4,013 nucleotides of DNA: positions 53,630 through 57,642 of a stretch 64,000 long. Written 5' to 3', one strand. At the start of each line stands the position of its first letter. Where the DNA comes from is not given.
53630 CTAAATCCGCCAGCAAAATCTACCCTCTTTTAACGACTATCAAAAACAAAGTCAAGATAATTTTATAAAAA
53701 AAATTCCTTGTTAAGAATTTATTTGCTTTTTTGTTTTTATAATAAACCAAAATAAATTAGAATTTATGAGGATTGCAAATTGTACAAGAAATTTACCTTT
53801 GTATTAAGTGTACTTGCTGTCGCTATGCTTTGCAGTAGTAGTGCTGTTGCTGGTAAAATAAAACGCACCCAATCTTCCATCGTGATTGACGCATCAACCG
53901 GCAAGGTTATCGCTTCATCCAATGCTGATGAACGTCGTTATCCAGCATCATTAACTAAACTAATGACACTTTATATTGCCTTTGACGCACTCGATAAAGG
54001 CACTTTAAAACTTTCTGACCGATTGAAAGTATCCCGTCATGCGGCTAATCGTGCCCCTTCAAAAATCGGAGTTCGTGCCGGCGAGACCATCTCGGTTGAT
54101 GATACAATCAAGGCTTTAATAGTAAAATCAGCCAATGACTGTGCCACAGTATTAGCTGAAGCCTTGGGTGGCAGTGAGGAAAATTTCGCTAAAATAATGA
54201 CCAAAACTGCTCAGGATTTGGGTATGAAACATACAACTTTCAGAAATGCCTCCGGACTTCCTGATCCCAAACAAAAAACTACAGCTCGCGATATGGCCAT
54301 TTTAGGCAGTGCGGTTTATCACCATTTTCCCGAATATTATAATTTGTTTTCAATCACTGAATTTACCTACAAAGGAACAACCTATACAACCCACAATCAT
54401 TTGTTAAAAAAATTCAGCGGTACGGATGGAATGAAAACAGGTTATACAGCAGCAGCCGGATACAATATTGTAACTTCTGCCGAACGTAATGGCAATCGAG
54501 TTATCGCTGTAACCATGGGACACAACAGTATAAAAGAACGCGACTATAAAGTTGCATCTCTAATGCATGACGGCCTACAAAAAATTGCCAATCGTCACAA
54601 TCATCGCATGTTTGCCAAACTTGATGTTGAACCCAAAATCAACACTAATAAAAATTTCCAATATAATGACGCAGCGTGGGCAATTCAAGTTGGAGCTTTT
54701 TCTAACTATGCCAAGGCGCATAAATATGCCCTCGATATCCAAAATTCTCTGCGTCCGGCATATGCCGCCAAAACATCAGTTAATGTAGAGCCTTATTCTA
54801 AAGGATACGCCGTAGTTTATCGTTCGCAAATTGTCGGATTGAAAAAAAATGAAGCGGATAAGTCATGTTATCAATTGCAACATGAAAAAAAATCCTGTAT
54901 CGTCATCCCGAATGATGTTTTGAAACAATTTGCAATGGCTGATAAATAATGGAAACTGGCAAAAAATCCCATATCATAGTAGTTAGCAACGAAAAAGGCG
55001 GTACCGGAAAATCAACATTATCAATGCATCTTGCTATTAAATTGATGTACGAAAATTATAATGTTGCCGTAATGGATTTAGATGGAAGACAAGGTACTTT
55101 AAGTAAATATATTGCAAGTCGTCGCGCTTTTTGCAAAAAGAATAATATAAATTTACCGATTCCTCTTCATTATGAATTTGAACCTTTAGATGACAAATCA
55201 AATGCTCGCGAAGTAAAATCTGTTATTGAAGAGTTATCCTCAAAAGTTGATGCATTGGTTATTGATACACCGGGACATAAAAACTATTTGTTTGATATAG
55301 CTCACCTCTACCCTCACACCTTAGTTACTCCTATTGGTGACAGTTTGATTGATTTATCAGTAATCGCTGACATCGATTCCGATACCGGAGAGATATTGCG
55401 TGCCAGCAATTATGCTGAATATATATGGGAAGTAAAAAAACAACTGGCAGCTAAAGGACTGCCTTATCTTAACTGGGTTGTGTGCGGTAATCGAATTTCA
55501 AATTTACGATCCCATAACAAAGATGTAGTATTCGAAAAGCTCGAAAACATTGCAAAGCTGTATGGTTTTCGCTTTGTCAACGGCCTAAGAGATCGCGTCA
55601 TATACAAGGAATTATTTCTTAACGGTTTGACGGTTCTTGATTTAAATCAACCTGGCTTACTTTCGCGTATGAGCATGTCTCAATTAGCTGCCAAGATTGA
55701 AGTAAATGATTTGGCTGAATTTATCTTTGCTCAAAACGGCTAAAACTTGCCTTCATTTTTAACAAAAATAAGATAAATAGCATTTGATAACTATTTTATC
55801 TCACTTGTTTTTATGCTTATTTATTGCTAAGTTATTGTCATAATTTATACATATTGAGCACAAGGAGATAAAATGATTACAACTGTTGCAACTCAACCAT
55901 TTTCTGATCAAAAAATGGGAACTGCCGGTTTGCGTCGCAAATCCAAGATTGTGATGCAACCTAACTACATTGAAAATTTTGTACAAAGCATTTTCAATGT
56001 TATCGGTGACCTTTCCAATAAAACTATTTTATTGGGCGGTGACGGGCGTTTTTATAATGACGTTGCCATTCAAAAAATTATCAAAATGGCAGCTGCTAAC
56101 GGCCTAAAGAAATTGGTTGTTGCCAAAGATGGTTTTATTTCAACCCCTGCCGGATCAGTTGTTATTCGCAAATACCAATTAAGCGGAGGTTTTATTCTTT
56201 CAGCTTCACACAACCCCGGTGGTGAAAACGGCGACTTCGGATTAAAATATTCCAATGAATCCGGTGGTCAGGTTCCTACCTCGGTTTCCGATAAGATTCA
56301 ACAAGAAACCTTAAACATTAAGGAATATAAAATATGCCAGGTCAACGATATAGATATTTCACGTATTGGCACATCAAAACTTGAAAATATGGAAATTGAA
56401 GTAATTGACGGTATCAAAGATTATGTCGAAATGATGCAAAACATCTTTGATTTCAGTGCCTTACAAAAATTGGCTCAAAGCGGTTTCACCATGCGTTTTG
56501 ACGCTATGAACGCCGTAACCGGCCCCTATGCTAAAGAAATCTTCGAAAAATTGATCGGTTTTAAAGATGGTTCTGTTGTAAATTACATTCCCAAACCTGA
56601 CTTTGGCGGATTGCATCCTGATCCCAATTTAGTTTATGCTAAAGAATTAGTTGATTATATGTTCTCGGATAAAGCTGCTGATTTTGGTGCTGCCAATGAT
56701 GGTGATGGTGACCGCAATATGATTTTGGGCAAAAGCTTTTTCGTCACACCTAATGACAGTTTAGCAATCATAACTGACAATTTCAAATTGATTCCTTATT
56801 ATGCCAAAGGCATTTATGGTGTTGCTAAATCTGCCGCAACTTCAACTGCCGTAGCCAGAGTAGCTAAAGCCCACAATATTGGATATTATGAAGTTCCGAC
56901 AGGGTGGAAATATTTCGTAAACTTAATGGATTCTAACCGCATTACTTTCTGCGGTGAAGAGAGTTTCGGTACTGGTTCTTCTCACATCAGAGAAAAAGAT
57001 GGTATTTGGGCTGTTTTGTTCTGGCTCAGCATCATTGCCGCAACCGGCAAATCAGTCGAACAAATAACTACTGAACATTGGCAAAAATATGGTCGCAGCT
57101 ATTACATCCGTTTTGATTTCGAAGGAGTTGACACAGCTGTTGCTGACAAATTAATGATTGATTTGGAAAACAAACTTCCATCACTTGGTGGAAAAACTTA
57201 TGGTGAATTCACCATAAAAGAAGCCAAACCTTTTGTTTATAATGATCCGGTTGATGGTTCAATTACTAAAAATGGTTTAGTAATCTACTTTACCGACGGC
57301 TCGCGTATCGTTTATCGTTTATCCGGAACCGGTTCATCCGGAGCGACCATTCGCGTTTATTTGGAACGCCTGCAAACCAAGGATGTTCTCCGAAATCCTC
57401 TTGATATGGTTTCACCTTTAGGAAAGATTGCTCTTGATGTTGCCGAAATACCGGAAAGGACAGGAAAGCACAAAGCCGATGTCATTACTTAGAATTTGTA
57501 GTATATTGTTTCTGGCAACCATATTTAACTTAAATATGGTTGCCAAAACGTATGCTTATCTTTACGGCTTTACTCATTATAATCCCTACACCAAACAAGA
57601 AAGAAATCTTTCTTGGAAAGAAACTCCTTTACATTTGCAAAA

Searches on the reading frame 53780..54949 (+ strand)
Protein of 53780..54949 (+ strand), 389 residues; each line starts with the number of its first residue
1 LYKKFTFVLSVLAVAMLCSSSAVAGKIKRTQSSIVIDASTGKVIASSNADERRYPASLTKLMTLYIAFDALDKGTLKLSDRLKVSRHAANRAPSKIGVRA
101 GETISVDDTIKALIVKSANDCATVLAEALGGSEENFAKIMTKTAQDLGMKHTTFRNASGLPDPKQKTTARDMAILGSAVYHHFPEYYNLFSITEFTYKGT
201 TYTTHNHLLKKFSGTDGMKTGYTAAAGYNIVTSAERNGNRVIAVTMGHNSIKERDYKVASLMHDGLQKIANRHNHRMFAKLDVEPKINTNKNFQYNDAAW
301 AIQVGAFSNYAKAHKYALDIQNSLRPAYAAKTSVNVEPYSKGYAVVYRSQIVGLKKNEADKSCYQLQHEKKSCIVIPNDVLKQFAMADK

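Call 67: search_protein_families(library=ncbifam, proteins=[window:53780-54949:+], max_evalue=0.00001)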
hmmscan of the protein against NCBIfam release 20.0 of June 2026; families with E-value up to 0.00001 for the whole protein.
window:53780-54949:+ (389 aa): 8 families
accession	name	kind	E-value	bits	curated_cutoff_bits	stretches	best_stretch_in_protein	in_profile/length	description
NF008489.0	PRK11397.1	equivalog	1.6e-50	172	610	1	23-271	31-285/389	serine-type D-Ala-D-Ala carboxypeptidase DacD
NF007445.0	PRK10001.1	equivalog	2.3e-49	168.3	765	1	13-253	22-269/400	serine-type D-Ala-D-Ala carboxypeptidase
NF008059.0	PRK10793.1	equivalog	2.1e-46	158.5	694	1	30-267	46-290/403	D-alanyl-D-alanine carboxypeptidase DacA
NF038273.1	strep_PBP3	exception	9.7e-41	140.1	490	1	3-279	1-298/407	D-alanyl-D-alanine carboxypeptidase PBP3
NF038258.2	PBP4_Staph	exception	4.1e-40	137.8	500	1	33-256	43-287/366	penicillin-binding protein PBP4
NF008668.0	PRK11669.1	equivalog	8.3e-21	74.4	294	1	29-246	42-261/316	D-alanyl-D-alanine endopeptidase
NF000471.1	vanY_of_D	exception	3.5e-09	36.3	625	1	32-249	101-336/354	transpeptidase-like D-Ala-D-Ala carboxypeptidase VanY-D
NF033103.1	bla_class_A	equivalog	5.5e-06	25.7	200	1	35-154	17-131/257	class A beta-lactamase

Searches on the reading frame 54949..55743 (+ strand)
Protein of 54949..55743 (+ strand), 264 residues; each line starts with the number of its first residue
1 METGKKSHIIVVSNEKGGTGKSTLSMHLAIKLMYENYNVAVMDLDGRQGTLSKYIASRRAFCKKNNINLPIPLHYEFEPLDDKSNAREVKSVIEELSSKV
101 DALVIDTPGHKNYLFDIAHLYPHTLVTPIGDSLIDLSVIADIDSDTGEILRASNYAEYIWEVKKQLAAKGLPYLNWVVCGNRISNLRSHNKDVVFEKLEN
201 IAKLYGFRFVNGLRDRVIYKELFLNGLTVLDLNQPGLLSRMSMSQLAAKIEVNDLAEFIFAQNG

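Call 67: search_protein_families(library=ncbifam, proteins=[window:54949-55743:+], max_evalue=0.00001)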
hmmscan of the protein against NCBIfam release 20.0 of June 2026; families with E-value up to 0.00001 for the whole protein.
window:54949-55743:+ (264 aa): 6 families
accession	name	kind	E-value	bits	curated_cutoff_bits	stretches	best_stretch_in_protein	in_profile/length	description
NF041546.1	ParA_partition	equivalog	4.2e-20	72.2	180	1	9-234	1-189/203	ParA family partition ATPase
TIGR03453.1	partition_RepA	equivalog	1.1e-08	34.3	348.45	1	5-54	102-150/387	plasmid partitioning protein RepA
NF041136.1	MrpORP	equivalog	8.5e-07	28.6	450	1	8-46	7-44/365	iron-sulfur cluster carrier protein MrpORP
NF010443.0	PRK13869.1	subfamily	5.2e-06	25.5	446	0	7-55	121-168/405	plasmid-partitioning protein RepA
TIGR01968.1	minD_bact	equivalog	5.5e-06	25.9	212.9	0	8-45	2-39/261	septum site-determining protein MinD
TIGR01969.1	minD_arch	subfamily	8.4e-06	25.1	201.75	0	9-45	2-38/251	cell division ATPase MinD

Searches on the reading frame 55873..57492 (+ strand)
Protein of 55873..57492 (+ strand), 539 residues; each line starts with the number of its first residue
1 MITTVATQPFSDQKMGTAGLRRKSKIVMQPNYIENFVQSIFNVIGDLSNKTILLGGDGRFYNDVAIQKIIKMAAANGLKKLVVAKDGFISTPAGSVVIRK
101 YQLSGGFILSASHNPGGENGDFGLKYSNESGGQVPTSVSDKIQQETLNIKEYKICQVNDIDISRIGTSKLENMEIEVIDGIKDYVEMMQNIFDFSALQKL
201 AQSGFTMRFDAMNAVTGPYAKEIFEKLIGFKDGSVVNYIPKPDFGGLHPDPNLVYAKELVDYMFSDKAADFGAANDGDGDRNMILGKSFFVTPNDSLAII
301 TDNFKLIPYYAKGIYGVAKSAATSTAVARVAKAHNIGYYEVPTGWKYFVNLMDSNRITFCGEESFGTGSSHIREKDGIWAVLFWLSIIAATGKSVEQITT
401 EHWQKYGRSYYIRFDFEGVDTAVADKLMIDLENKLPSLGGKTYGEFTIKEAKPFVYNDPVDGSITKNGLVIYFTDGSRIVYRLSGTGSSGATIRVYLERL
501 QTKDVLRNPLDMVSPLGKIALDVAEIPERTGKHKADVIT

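Call 67: search_protein_families(library=ncbifam, proteins=[window:55873-57492:+], max_evalue=0.00001)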
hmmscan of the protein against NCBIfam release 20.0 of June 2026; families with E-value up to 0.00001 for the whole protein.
window:55873-57492:+ (539 aa): 6 families
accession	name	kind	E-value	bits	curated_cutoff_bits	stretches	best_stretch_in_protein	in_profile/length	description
NF005737.0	PRK07564.1-1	equivalog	5.9e-238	790.9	378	1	2-539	3-543/543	alpha-D-glucose phosphate-specific phosphoglucomutase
TIGR03990.1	Arch_GlmM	equivalog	1.4e-33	116.5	439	1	15-401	4-361/444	phosphoglucosamine mutase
TIGR01132.1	pgm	equivalog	5.4e-30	104.3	778.05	1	50-416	79-452/546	phosphoglucomutase (alpha-D-glucose-1,6-bisphosphate-dependent)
TIGR01455.1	glmM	equivalog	6e-17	61.5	447.55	1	16-401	2-363/442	phosphoglucosamine mutase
NF046027.1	PhglucPhmanMutPgmG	equivalog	2e-09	36.7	600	1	48-301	43-265/460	phosphoglucomutase/phosphomannomutase PgmG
NF007088.0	PRK09542.1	equivalog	4.8e-08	32.4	618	1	38-422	35-388/456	phosphomannomutase/phosphoglucomutase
